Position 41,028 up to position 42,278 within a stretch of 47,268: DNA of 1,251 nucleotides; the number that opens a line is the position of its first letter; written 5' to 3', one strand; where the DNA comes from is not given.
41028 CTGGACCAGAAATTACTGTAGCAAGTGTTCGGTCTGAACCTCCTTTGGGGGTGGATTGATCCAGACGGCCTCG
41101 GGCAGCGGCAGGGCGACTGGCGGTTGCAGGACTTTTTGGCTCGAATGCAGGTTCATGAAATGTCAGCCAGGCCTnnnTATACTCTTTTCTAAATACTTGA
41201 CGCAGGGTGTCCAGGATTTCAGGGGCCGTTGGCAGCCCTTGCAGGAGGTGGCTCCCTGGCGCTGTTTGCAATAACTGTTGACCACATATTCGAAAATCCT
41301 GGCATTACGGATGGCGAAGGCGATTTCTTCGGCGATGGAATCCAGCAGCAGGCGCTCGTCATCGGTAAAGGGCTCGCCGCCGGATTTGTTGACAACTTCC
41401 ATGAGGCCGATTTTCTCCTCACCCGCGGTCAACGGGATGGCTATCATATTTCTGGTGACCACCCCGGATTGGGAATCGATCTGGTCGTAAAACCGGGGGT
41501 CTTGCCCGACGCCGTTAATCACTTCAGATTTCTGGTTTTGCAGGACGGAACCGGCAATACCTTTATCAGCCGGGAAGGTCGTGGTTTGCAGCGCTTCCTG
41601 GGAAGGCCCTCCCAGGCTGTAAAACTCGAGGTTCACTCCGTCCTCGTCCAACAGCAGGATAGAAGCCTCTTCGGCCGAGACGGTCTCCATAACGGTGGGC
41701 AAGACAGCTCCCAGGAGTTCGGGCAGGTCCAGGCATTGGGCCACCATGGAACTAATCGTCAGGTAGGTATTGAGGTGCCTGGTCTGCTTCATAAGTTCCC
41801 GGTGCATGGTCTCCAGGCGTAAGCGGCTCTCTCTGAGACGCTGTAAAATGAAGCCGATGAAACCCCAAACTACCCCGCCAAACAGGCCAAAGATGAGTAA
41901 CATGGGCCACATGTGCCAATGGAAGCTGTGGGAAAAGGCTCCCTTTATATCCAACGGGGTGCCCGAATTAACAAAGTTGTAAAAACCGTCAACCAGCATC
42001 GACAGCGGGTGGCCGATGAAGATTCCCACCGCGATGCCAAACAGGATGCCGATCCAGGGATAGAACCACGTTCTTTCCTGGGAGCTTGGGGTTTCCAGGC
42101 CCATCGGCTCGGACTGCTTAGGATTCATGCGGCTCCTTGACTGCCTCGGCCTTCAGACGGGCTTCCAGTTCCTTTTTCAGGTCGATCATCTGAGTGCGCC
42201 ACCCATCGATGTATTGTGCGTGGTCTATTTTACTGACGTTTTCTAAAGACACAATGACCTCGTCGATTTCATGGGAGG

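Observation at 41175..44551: tmRNA-adjacent cluster of small Met-rich secreted proteins, a YHS protein, micro-membrane peptides and two kinase-less membrane sensors, a possible periplasmic metal or envelope-stress module with no transporter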

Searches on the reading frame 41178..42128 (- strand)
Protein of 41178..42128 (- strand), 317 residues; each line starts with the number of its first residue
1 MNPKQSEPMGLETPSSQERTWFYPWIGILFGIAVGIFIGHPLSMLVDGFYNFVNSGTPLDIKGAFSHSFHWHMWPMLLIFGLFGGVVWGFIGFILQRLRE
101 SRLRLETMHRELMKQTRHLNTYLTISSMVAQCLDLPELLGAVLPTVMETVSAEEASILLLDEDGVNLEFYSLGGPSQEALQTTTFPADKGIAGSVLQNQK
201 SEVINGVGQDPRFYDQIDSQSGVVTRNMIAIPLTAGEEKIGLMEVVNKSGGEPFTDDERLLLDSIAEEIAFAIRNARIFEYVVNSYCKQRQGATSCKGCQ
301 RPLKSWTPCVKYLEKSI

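Call 4: search_protein_families(library=pfam, max_evalue=1, proteins=[window:41178-42128:-])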
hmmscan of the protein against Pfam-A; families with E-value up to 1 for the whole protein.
seq(317 aa): 7 families
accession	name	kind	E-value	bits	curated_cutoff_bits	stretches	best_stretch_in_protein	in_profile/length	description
PF01590.32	GAF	-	4.1e-15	56.9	22.4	1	134-273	1-133/133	GAF domain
PF13185.12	GAF_2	-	4e-14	53.4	28.6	1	133-273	2-135/136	GAF domain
PF13492.12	GAF_3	-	2.7e-11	44.4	27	1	134-275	1-129/129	GAF domain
PF02687.27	FtsX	-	0.072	13.6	25.5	1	22-98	49-113/120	FtsX-like permease C-terminal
PF01940.21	DUF92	-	0.15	11.8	27.5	1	25-166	157-243/251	Integral membrane protein DUF92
PF20990.2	DUF2207_C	-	0.21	11.7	33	1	21-124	137-211/247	Predicted membrane protein (DUF2207) C-terminal domain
PF00654.25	Voltage_CLC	-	0.26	10.8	24.8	1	64-152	153-235/346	Voltage gated chloride channel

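Call 5: search_protein_families(library=ncbifam, max_evalue=1, proteins=[window:41178-42128:-])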
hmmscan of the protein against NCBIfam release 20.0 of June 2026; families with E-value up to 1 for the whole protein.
seq(317 aa): 7 families
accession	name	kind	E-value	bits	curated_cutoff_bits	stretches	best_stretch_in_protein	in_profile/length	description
TIGR01817.1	nifA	equivalog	7.5e-12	44.8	528.85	1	120-291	5-174/534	nif-specific transcriptional activator NifA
TIGR02721.1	ycfN_thiK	equivalog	0.00033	19.9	299.45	1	241-314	154-228/256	thiamine kinase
NF008283.0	PRK11061.1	equivalog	0.002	16.4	583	1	125-281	8-162/748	phosphoenolpyruvate--protein phosphotransferase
NF011958.0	PRK15429.1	equivalog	0.0063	15.1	830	1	102-280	170-351/692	formate hydrogenlyase transcriptional activator FlhA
NF041606.1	dguan_cyc_DgcA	equivalog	0.018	14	370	1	114-281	9-177/340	diguanylate cyclase DgcA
NF038230.1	Regu_Geo_Pelo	equivalog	0.061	11.1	1200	1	136-280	20-165/935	GPMC system transcriptional regulator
NF008672.1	PRK11677.1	equivalog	0.13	12.2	150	0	20-38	2-20/133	Z-ring associated protein ZapG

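Call 63: find_related_loci(query=A7, collection=metagenome_contigs, flank=10000)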
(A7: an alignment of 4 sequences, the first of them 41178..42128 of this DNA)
Query A7 (317 aa) in metagenome_contigs; peptide patterns used: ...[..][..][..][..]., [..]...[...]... (x = any residue, [..] = any of these).
144 stretches matched a pattern; 39 encode a relative of the query (tblastn E <= 1e-3); 39 distinct loci.
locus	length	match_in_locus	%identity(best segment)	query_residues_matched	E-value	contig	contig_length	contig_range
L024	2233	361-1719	75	1-317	0e+0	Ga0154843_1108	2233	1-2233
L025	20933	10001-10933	75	1-317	2e-166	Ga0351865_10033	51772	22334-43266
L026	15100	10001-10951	74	1-317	1e-165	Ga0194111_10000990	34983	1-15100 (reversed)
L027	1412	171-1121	74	1-317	0e+0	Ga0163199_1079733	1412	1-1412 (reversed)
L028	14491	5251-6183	75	1-317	2e-165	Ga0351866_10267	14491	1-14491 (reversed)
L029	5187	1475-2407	75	1-317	5e-167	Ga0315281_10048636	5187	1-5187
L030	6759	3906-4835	75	1-316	7e-165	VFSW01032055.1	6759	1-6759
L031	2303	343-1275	74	1-317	6e-175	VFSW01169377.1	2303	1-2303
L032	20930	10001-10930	75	1-316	2e-163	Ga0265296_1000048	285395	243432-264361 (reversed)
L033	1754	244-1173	73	1-316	6e-175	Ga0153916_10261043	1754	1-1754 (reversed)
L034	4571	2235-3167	74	1-317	8e-164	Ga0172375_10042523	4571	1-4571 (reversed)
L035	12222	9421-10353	74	1-317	4e-160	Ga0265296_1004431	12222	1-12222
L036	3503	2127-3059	74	1-317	4e-166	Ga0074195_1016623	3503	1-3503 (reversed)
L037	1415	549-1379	84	1-277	3e-172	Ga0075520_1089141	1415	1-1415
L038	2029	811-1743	72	1-317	3e-169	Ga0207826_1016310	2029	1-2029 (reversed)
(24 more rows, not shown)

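Call 89: predict_structure(alignment_id=A11)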
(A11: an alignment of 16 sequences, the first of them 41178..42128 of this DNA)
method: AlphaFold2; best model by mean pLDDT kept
length: 317 residues; sequences in the alignment: 16
mean_pLDDT: 55.0   pTM: 0.30
mean pLDDT of the five models: 55.0, 51.1, 50.0, 48.6, 47.8
residues with pLDDT >= 90: 0; 70-90: 71; 50-70: 104; < 50: 142
segments of 3 or more residues with pLDDT < 50: 1-17, 148-226, 232-239, 290-317
pLDDT, mean of each block of 10 residues (from residue 1): 37 44 78 81 77 77 67 76 82 76 65 65 62 54 50 38 39 38 38 36 30 41 47 46 56 68 63 53 49 42 40 37
secondary structure, 60 per line:
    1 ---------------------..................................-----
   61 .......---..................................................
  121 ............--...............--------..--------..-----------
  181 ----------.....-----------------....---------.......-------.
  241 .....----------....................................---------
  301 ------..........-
elements in order: H22-55 H61-67 H71-132 H135-149 H191-195 E213-216 E226-232 E240-245 H256-291 H307-316

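Call 90: list_cluster_members(proteins=[window:41178-42128:-, window:42121-42720:-, window:42762-43151:-, window:43357-43536:-, window:44120-44551:-, window:32546-33796:-, window:36761-37768:-])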
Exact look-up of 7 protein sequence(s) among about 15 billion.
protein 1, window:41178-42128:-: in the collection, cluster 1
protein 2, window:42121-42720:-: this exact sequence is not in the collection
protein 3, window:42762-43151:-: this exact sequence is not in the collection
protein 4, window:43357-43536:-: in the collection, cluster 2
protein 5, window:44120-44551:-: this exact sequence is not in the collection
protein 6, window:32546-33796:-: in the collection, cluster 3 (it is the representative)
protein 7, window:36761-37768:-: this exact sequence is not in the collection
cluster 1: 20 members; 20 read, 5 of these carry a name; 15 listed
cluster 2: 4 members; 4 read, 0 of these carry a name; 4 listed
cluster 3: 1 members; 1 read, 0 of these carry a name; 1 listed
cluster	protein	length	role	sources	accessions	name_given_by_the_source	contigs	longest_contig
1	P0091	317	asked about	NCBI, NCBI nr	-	-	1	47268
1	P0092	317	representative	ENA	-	-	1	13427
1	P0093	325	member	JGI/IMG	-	uncharacterized membrane-anchored protein YhcB (DUF1043 family)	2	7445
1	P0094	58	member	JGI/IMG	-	hypothetical protein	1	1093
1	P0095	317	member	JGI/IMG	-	uncharacterized membrane-anchored protein YhcB (DUF1043 family)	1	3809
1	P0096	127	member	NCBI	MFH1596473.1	MAG: GAF domain-containing protein [Pseudomonadota bacterium]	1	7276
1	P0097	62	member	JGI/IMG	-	hypothetical protein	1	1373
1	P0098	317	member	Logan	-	-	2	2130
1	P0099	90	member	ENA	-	-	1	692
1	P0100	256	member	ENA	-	-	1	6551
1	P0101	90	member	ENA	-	-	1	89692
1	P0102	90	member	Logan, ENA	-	-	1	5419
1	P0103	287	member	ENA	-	-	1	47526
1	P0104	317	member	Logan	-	-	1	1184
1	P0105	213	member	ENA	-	-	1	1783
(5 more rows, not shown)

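Call 91: find_encoding_contigs(protein=P0092, flank=10000, max_places=3)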
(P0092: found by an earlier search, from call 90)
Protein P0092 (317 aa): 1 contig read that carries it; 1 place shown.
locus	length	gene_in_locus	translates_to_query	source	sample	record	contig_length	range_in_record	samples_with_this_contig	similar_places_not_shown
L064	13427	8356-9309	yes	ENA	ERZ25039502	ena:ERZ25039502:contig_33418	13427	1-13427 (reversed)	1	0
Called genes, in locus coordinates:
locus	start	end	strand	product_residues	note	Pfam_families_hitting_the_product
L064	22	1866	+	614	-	PF00672:HAMP, PF00211:Guanylate_cyc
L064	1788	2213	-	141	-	-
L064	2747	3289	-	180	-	PF04982:TM_HPP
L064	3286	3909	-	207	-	PF00571:CBS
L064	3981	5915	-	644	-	PF00654:Voltage_CLC, PF00571:CBS (weak)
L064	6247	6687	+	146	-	-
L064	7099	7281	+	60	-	PF04945:YHS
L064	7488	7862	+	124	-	-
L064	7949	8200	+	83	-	-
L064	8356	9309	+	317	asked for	PF01590:GAF, PF13185:GAF_2, PF13492:GAF_3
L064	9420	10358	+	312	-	PF02518:HATPase_c (weak)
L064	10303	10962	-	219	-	-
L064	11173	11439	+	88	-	-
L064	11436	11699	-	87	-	-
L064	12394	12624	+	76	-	-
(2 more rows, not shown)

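Call 93: find_encoding_contigs(protein=P0103, flank=10000, max_places=2)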
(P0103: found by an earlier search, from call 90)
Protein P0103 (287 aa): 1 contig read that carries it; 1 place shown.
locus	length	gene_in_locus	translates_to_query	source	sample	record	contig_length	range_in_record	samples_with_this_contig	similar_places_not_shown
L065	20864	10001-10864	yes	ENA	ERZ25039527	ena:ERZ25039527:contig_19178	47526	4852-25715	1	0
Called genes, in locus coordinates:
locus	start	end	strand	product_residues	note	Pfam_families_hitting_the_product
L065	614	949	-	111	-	-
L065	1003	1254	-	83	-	-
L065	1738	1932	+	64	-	-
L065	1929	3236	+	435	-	PF05598:DUF772, PF01609:DDE_Tnp_1, PF13751:DDE_Tnp_1_6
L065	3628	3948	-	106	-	PF05258:DciA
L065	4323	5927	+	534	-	PF01609:DDE_Tnp_1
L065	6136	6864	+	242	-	PF01370:Epimerase (weak), PF01695:IstB_IS21, PF00308:Bac_DnaA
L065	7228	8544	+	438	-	PF03446:NAD_binding_2 (faint), PF03721:UDPG_MGDP_dh_N, PF00984:UDPG_MGDP_dh, PF03720:UDPG_MGDP_dh_C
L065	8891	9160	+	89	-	-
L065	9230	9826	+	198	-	-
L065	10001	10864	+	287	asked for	PF13185:GAF_2, PF01590:GAF, PF13492:GAF_3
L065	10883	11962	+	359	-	PF02518:HATPase_c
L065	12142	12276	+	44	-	PF04945:YHS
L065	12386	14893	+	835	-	PF19335:HMBD, PF00122:E1-E2_ATPase, PF00702:Hydrolase, PF08282:Hydrolase_3 (faint), PF12710:HAD (weak)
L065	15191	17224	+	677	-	PF00690:Cation_ATPase_N, PF00122:E1-E2_ATPase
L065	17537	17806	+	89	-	PF11154:DUF2934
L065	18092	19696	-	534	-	PF00999:Na_H_Exchanger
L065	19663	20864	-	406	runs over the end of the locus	-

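Call 94: find_encoding_contigs(protein=P0101, flank=10000, max_places=2)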
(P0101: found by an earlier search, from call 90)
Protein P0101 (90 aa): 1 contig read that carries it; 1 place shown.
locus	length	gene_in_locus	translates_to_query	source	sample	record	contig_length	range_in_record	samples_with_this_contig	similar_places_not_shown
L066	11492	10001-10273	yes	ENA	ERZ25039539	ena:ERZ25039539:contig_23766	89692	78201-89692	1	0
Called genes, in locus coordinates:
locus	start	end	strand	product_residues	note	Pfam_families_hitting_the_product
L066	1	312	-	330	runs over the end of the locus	PF00482:T2SSF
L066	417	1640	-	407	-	PF00437:T2SSE, PF27713:UCP018868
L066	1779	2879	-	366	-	PF06564:CBP_BcsQ (weak), PF13614:AAA_31, PF01656:CbiA (weak)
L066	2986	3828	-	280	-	PF16976:RcpC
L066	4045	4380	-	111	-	PF04964:Flp_Fap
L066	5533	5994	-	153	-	PF18894:PhageMetallopep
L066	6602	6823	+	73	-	-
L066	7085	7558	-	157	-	PF00754:F5_F8_type_C (faint), PF22633:F5_F8_type_C_2 (faint)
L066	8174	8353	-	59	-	PF12728:HTH_17, PF13411:MerR_1 (weak)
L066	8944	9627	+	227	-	-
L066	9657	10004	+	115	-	-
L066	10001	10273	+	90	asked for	PF01590:GAF (faint), PF13492:GAF_3 (weak)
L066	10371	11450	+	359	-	PF02518:HATPase_c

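Call 100: search_protein_families(library=pfam, max_evalue=0.001, proteins=[L065:10883-11962:+, L065:12386-14893:+])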
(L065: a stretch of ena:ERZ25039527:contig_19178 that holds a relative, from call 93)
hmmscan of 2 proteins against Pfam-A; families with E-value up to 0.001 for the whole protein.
L065:10883-11962:+ (359 aa): 2 families
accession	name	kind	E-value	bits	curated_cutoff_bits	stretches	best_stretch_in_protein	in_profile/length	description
PF02518.31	HATPase_c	-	1.7e-14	54.6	26.4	1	263-358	7-108/111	Histidine kinase-, DNA gyrase B-, and HSP90-like ATPase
PF13581.12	HATPase_c_2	-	0.00012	22.5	27.4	1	261-336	31-111/127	Histidine kinase-like ATPase domain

L065:12386-14893:+ (835 aa): 7 families
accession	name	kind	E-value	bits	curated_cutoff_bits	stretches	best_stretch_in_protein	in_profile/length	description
PF00122.25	E1-E2_ATPase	-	1.1e-57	195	28.1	1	320-500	2-179/181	E1-E2 ATPase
PF00702.32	Hydrolase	-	9.8e-36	124.4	26.4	1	518-734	1-190/191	haloacid dehalogenase-like hydrolase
PF19335.5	HMBD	-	2.1e-34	117.6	23.6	3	134-159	2-27/28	Heavy metal binding domain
PF08282.18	Hydrolase_3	-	2.4e-08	34.5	20.9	0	709-764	197-252/255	haloacid dehalogenase-like hydrolase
PF12710.13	HAD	-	2.6e-06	28.5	27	1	658-731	90-188/189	haloacid dehalogenase-like hydrolase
PF13248.11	Zn_ribbon_3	-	0.00072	19.4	27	0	60-73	13-26/26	zinc-ribbon domain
PF13240.11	Zn_Ribbon_1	-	0.00089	19.4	25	0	12-24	1-13/23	zinc-ribbon domain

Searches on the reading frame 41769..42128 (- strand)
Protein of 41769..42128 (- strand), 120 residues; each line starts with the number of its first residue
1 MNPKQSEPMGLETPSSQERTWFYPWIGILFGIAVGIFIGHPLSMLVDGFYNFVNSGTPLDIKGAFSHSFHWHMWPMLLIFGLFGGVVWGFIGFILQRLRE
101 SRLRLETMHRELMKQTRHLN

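Call 41: find_homologous_proteins(query=window:41769-42128:-, max_evalue=0.001)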
Query seq(120 aa) (120 aa): 19 proteins with E <= 0.001 among 29 candidates.
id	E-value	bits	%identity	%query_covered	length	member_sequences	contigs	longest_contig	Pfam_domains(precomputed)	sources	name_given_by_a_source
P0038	4.7e-60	219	82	100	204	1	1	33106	-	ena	-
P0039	4.0e-56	206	77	100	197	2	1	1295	-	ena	-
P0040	7.8e-52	192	79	88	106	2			-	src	-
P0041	8.0e-52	192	69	100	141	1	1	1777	-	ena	-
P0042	2.2e-50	188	67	99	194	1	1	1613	-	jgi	jgi:uncharacterized membrane-anchored protein YhcB (DUF1043 family)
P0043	9.8e-47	176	68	100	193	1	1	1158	-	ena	-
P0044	5.2e-44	167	61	99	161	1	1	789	-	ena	-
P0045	4.9e-43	164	60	97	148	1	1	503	-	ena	-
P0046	1.5e-42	162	61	100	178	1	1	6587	-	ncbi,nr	ncbi:MAG: hypothetical protein PHU44_15770, partial [Syntrophales bacterium]|nr:hypothetical protein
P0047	3.2e-42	161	78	81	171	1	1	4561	-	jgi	jgi:hypothetical protein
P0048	8.8e-42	160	65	95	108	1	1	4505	-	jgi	jgi:uncharacterized membrane-anchored protein YhcB (DUF1043 family)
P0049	2.1e-41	159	68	87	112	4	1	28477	-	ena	-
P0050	1.5e-37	146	61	99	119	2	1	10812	-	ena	-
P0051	2.0e-37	146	69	76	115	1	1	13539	-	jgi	jgi:hypothetical protein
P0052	3.1e-31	126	67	71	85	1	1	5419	-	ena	-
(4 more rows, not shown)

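Call 47: find_encoding_contigs(protein=P0038, flank=10000, max_places=2)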
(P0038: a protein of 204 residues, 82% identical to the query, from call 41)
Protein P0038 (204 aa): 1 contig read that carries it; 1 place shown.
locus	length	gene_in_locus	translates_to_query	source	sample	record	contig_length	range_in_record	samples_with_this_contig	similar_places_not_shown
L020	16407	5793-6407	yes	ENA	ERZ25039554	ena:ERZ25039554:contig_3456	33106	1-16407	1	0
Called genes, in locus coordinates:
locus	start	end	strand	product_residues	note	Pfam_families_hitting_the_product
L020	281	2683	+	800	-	PF01869:BcrAD_BadFG, PF09989:DUF2229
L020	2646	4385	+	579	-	PF09989:DUF2229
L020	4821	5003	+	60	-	PF04945:YHS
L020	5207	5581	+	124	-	-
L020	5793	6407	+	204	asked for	-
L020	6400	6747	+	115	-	PF01590:GAF, PF13185:GAF_2 (weak), PF13492:GAF_3 (weak)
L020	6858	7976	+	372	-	PF02518:HATPase_c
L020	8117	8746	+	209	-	PF04945:YHS, PF13878:zf-C2H2_3 (faint), PF19335:HMBD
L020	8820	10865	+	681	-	PF00122:E1-E2_ATPase, PF00702:Hydrolase, PF12710:HAD (weak), PF08282:Hydrolase_3 (faint)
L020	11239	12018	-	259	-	PF00378:ECH_1, PF16113:ECH_2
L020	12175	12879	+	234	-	-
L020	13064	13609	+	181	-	-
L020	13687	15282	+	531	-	PF00270:DEAD, PF04851:ResIII (weak), PF00271:Helicase_C (faint), PF18319:Zn_ribbon_PriA, PF18074:PriA_C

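Call 53: search_protein_representatives(protein=window:41769-42128:-)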
Query: 120 residues. Proteins with E-value up to 0.001 (for the whole library): 41; up to 1e-10: 21; up to 1e-30: 8. The best 41 are listed.
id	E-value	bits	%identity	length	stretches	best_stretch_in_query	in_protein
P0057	1.5e-49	183.4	68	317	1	1-120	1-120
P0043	3.1e-47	175.9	70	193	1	1-120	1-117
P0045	1.6e-43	163.9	62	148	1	4-113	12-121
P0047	1.0e-42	161.3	83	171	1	24-120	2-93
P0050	4.8e-38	146.2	76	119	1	5-93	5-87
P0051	6.4e-38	145.8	68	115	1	1-92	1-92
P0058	1.4e-37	144.7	54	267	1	1-116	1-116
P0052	9.8e-32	125.8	80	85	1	1-69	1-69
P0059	1.8e-30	121.7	52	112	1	7-106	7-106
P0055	1.6e-25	105.7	64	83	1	1-82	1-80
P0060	9.1e-21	90.3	41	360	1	1-112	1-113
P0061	4.3e-18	81.6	61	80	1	1-62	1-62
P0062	3.8e-17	78.5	38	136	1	12-115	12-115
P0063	3.9e-16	75.3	38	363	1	6-116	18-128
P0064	9.6e-16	74.0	38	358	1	11-115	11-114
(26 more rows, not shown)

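Call 100: search_protein_families(library=pfam, max_evalue=0.001, proteins=[L020:8117-8746:+])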
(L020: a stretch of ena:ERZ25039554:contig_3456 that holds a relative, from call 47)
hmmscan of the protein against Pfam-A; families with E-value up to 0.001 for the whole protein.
L020:8117-8746:+ (209 aa): 4 families
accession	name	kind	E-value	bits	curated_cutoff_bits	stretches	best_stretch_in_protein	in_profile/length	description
PF19335.5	HMBD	-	3.4e-23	81.7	23.6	3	177-199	2-24/28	Heavy metal binding domain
PF04945.19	YHS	-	6.4e-17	61.7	30.3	1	12-54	2-44/47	YHS domain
PF13878.12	zf-C2H2_3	-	3.8e-06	27.1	27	0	145-158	14-27/40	zinc-finger of acetyl-transferase ESCO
PF13240.11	Zn_Ribbon_1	-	5.6e-05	23.2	25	0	93-105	1-13/23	zinc-ribbon domain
